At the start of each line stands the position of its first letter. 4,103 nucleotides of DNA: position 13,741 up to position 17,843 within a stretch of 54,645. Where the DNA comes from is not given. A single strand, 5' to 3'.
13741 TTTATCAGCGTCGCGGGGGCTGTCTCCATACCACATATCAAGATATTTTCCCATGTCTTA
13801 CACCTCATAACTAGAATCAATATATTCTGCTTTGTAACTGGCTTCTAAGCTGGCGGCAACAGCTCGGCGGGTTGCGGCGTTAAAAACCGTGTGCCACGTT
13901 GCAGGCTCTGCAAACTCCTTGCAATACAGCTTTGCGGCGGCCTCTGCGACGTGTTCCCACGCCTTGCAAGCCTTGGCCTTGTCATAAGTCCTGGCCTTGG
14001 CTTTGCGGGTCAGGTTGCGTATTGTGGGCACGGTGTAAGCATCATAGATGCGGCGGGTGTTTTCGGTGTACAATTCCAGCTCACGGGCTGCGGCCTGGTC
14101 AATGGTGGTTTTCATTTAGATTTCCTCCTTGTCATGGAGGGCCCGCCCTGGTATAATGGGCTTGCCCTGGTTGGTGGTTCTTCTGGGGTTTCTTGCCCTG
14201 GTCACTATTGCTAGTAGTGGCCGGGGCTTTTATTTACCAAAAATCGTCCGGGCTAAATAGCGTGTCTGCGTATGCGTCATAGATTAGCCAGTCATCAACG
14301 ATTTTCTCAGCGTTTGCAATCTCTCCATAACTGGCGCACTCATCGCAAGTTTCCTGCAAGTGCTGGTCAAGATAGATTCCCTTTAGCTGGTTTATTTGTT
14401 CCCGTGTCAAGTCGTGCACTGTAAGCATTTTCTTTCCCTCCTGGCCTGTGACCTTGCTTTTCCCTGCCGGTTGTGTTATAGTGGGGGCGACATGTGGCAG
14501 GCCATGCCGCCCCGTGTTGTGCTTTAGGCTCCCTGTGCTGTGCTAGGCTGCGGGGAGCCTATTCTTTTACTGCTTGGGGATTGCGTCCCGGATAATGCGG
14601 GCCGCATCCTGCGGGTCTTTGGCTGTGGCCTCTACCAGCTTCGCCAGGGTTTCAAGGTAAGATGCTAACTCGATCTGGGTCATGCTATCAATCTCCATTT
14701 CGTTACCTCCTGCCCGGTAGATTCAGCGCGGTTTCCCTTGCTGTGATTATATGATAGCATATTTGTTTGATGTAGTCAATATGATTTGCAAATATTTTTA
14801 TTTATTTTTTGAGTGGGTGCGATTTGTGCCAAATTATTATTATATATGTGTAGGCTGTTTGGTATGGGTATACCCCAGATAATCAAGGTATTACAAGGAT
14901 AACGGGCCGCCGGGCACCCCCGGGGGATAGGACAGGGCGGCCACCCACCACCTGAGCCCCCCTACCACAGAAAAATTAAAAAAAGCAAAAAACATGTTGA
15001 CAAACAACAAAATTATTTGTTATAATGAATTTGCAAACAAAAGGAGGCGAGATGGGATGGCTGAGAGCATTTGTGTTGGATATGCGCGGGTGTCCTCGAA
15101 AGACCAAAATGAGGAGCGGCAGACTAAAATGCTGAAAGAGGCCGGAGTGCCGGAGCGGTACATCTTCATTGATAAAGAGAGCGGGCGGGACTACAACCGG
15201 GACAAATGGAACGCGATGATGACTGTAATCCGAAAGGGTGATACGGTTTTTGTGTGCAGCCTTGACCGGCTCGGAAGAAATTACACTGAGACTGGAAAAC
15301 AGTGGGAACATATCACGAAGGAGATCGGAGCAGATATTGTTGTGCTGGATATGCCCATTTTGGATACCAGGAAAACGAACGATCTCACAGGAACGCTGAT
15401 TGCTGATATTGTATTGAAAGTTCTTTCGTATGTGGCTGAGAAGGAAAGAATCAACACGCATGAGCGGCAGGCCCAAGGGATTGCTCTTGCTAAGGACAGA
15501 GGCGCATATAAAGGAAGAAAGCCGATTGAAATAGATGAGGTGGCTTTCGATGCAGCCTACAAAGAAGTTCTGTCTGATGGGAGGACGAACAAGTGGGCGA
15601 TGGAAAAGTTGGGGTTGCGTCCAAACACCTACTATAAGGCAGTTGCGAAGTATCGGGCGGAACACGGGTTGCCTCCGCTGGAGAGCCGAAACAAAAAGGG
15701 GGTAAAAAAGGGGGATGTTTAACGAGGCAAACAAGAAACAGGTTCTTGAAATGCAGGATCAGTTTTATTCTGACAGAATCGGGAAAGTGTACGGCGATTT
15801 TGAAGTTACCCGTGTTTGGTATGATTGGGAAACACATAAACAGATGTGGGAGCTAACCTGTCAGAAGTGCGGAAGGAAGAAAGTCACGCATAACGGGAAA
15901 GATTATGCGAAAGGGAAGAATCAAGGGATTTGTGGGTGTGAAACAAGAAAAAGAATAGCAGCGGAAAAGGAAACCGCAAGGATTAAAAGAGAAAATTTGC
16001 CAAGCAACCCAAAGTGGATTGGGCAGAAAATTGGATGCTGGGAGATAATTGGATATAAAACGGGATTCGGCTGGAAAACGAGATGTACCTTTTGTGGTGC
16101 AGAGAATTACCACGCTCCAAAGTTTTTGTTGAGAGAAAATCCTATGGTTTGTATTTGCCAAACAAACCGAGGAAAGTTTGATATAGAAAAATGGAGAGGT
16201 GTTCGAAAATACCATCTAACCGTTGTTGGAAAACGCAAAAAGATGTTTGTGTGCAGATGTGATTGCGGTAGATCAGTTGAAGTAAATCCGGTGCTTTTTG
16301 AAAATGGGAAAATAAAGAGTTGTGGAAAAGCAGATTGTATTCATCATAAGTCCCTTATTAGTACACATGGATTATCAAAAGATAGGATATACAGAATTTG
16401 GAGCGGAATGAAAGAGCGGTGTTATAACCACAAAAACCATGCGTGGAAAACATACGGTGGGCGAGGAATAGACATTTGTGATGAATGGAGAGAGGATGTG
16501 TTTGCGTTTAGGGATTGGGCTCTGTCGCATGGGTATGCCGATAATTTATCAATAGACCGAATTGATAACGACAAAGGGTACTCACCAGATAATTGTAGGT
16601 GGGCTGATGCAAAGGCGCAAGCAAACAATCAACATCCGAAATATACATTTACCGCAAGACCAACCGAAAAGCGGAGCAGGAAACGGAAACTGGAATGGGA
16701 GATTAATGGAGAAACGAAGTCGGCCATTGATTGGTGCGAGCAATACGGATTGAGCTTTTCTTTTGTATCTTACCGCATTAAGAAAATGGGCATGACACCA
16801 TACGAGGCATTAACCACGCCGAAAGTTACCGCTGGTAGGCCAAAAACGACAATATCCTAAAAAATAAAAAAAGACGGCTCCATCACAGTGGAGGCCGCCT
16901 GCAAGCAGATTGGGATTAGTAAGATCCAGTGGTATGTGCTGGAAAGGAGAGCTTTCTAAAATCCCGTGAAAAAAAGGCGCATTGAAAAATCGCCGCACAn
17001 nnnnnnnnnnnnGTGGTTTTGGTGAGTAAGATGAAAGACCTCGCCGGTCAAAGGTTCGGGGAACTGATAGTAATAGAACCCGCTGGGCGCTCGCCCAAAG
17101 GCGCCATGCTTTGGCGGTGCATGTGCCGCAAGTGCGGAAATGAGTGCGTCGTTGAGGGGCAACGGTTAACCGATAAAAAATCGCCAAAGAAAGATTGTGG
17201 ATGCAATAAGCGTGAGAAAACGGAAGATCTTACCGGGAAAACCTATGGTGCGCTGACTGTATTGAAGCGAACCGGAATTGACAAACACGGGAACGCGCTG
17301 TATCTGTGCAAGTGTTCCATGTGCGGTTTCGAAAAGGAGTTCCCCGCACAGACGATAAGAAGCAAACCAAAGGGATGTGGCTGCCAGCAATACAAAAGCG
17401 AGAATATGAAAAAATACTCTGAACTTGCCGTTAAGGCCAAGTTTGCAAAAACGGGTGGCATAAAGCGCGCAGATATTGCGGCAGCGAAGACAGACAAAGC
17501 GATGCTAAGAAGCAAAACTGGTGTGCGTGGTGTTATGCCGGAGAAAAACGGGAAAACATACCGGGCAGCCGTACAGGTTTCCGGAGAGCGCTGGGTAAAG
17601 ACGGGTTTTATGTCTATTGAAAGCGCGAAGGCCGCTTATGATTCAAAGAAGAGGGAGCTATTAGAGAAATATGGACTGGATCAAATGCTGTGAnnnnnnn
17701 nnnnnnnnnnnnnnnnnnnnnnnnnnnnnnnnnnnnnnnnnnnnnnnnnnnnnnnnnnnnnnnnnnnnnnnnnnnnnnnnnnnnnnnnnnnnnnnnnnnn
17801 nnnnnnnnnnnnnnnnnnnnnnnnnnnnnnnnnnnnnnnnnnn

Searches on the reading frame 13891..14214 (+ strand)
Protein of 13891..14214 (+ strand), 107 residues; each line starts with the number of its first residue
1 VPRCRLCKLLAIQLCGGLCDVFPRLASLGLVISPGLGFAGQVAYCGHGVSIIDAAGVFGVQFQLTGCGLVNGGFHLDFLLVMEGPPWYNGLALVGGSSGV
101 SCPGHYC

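Call 20: search_protein_families(library=pfam, proteins=[window:13891-14214:+], max_evalue=0.1)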
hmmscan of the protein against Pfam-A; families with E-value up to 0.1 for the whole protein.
window:13891-14214:+ (107 aa): 1 family
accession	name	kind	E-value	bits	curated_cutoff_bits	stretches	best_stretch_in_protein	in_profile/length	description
PF15492.12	Nbas_N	-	0.058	13.1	27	1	7-53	55-101/281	Neuroblastoma-amplified sequence, N terminal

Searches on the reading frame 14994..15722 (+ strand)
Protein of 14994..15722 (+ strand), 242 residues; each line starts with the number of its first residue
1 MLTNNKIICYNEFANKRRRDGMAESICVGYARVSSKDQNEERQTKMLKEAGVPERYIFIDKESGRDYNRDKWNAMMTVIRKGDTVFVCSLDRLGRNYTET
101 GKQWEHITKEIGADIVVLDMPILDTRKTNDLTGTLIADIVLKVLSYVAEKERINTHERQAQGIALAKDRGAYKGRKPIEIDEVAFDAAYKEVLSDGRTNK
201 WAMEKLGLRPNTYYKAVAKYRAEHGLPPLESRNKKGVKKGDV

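Call 15: search_protein_families(library=phrogs, proteins=[window:14994-15722:+])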
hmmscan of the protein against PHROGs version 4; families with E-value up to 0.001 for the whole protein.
window:14994-15722:+ (242 aa): 4 families
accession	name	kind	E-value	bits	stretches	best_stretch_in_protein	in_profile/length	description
phrog_125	-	DNA, RNA and nucleotide metabolism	4.9e-46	158.3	1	19-226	14-209/254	DNA invertase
phrog_95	-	integration and excision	3.5e-14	53.3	1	22-177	85-244/651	integrase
phrog_6620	-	integration and excision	9.9e-09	36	1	4-137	34-170/201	transposase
phrog_8275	-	DNA, RNA and nucleotide metabolism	3.1e-05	24.7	1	28-69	3-42/51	DNA invertase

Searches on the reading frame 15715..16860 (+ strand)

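Call 15: search_protein_families(library=phrogs, proteins=[window:15715-16860:+])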
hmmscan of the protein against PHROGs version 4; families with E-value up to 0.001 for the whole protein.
window:15715-16860:+ (381 aa): 7 families
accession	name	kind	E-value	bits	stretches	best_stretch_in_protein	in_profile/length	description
phrog_3377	-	DNA, RNA and nucleotide metabolism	1.3e-52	179.5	1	216-372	5-143/196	HNH endonuclease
phrog_374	-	DNA, RNA and nucleotide metabolism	2e-52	179.8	1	100-370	131-400/617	HNH endonuclease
phrog_2081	-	DNA, RNA and nucleotide metabolism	7.6e-30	105.4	1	169-355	41-236/433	HNH endonuclease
phrog_8790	-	DNA, RNA and nucleotide metabolism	6.2e-29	102.6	1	216-315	16-112/241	restriction endonuclease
phrog_953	-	DNA, RNA and nucleotide metabolism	8.3e-17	62.6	1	196-297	195-296/420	HNH endonuclease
phrog_3322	-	DNA, RNA and nucleotide metabolism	0.00017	22.5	1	277-297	105-125/162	endonuclease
phrog_3118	-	DNA, RNA and nucleotide metabolism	0.00085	19.8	0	276-297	67-88/287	HNH endonuclease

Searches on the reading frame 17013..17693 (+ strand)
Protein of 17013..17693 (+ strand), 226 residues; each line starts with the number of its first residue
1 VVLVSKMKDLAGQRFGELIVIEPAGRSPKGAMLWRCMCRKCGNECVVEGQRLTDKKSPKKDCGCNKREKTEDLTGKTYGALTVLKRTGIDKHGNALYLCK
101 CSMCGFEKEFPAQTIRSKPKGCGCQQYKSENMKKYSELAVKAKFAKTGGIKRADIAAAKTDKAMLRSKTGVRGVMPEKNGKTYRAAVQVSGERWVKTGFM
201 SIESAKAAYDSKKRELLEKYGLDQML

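Call 15: search_protein_families(library=phrogs, proteins=[window:17013-17693:+])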
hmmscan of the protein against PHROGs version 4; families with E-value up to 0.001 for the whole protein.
window:17013-17693:+ (226 aa): 5 families
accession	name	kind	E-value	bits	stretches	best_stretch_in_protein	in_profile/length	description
phrog_374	-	DNA, RNA and nucleotide metabolism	3e-31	109.9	2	66-132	190-257/617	HNH endonuclease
phrog_99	-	DNA, RNA and nucleotide metabolism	6.5e-07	30.3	1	166-219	210-262/383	HNH endonuclease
phrog_3593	-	DNA, RNA and nucleotide metabolism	1.5e-05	25.8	1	162-217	142-197/210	HNH endonuclease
phrog_13470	-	DNA, RNA and nucleotide metabolism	9.3e-05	23.6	0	67-208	6-134/152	HNH endonuclease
phrog_4578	-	DNA, RNA and nucleotide metabolism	0.00098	20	0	164-218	62-116/130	HNH endonuclease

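Call 20: search_protein_families(library=pfam, proteins=[window:17013-17693:+], max_evalue=0.1)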
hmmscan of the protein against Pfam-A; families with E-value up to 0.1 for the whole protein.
window:17013-17693:+ (226 aa): 1 family
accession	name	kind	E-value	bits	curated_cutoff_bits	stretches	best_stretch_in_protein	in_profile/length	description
PF02565.21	RecO_C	-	0.026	14.7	22.1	0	93-140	63-110/157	Recombination protein O C terminal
